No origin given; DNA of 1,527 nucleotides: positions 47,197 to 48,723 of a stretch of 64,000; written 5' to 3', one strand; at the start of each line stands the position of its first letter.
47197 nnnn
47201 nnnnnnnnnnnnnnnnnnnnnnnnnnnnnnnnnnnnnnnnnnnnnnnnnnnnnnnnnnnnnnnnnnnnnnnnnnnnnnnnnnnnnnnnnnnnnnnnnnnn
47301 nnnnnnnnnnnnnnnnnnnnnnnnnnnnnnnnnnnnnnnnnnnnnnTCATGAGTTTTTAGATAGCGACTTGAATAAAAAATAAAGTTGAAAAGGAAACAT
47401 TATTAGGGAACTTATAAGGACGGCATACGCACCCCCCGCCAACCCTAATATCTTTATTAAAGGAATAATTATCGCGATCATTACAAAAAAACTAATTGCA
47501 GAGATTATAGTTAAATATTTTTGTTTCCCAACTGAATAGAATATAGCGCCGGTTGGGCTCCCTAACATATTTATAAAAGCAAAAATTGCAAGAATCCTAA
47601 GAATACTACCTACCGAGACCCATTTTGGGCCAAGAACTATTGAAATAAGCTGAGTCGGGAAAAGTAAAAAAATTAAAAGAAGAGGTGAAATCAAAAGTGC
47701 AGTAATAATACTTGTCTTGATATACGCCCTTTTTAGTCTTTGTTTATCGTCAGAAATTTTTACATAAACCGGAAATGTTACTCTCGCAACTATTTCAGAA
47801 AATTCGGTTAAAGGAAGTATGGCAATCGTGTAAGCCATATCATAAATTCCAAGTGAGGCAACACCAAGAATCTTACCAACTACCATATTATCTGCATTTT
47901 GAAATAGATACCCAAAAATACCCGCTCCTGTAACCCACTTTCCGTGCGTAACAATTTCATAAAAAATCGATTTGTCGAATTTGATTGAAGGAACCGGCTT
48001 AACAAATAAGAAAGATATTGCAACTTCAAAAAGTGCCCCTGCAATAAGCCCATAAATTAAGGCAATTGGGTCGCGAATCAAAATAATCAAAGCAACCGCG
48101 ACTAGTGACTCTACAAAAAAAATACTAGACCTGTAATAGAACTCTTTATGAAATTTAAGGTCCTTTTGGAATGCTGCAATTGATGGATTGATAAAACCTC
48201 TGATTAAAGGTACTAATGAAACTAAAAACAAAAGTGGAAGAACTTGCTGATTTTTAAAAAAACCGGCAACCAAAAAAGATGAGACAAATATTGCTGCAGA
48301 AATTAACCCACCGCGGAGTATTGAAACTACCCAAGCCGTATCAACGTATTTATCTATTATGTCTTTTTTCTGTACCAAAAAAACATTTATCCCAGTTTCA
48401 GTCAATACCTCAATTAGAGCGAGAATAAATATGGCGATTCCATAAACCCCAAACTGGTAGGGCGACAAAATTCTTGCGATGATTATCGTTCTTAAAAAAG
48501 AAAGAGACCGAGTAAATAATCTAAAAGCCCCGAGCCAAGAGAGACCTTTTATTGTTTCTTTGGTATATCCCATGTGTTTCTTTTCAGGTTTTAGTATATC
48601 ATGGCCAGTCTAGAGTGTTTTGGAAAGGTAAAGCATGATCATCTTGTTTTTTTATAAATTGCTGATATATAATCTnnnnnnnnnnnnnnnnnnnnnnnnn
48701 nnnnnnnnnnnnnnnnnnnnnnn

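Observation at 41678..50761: Deoxysugar tailoring cassette with duplicated TylC3-type C-methyltransferases: a candidate branched-chain methylated 6-deoxyhexose pathway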

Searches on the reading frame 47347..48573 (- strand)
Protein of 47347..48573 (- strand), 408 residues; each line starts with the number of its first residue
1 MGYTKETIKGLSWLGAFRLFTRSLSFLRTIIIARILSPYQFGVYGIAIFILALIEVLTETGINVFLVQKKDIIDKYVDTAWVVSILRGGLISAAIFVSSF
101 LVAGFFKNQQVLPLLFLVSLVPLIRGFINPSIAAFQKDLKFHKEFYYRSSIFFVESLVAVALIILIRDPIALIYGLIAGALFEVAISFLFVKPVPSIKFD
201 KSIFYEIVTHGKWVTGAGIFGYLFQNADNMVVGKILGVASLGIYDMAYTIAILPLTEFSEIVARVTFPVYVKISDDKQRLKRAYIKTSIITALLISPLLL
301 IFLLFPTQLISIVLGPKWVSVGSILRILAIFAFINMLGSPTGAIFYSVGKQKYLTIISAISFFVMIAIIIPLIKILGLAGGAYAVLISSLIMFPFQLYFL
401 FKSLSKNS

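Call 3: search_protein_families(library=pfam, proteins=[window:47347-48573:-], max_evalue=0.01)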
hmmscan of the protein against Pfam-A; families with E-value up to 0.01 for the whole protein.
window:47347-48573:- (408 aa): 3 families
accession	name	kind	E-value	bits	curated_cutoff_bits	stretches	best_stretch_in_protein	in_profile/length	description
PF13440.11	Polysacc_synt_3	-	5.4e-65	220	23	1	31-320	1-290/293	Polysaccharide biosynthesis protein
PF01943.22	Polysacc_synt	-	5.9e-25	88.7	28.2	1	9-273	3-273/274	Polysaccharide biosynthesis protein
PF01554.23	MatE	-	0.0017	18.5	24.9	1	222-366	10-156/161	MatE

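Call 4: search_protein_families(library=ncbifam, proteins=[window:47347-48573:-], max_evalue=0.01)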
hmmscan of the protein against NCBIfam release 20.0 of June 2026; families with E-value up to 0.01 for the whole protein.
window:47347-48573:- (408 aa): 4 families
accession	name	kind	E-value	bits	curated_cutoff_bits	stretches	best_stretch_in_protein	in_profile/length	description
NF007773.0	PRK10459.1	equivalog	1.5e-51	176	273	1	3-404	3-406/492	MOP flippase family protein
NF047674.1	TeichurnBiosyTuaB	equivalog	8.5e-38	130.6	580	1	4-358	5-361/469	teichuronic acid biosynthesis protein TuaB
NF058658.1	Oglyco_Wzx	exception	5.7e-24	85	720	1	5-379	8-381/478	O-glycosylation flippase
TIGR02900.1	spore_V_B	equivalog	6.4e-07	28.5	372.3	2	17-109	11-102/488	stage V sporulation protein B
